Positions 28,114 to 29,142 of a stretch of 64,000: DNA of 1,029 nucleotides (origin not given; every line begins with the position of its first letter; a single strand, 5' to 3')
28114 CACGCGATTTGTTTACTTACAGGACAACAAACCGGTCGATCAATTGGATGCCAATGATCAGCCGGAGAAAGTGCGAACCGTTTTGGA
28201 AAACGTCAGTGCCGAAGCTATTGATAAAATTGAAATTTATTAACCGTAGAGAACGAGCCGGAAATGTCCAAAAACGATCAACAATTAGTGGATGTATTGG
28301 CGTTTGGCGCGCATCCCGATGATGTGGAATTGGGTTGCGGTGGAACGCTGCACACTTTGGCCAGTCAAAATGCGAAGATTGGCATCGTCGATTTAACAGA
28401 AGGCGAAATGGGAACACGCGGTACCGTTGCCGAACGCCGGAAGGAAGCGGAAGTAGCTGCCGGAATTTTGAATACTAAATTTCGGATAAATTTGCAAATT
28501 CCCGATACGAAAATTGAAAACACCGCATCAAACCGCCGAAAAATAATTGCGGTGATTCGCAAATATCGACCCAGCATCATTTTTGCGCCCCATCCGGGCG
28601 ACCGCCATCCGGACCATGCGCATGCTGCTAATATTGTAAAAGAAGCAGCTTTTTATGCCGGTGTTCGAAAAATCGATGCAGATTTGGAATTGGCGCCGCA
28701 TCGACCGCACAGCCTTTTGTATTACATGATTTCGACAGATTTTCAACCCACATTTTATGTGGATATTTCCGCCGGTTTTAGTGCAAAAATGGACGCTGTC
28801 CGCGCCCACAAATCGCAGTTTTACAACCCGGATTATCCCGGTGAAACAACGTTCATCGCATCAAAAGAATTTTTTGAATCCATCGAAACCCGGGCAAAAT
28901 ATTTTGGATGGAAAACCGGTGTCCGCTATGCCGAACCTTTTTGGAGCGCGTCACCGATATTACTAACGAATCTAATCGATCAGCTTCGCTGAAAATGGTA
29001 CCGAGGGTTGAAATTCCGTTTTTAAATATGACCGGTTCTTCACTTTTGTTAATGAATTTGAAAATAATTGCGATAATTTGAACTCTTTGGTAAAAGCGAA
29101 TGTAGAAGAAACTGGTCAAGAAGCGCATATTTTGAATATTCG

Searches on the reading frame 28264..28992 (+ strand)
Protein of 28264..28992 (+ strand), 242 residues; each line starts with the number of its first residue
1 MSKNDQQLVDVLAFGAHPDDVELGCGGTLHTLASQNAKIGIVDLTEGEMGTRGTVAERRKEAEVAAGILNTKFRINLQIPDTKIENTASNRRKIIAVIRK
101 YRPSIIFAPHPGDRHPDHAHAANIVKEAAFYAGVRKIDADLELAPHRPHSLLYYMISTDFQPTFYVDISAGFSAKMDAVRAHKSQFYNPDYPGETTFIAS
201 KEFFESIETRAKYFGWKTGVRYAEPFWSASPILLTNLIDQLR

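Call 37: search_protein_families(library=pfam, proteins=[window:28264-28992:+], max_evalue=0.00001)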
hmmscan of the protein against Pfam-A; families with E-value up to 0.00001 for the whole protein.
window:28264-28992:+ (242 aa): 1 family
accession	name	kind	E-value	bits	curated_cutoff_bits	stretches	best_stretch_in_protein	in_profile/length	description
PF02585.22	PIG-L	-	7.8e-28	98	28.2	1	12-128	1-128/129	GlcNAc-PI de-N-acetylase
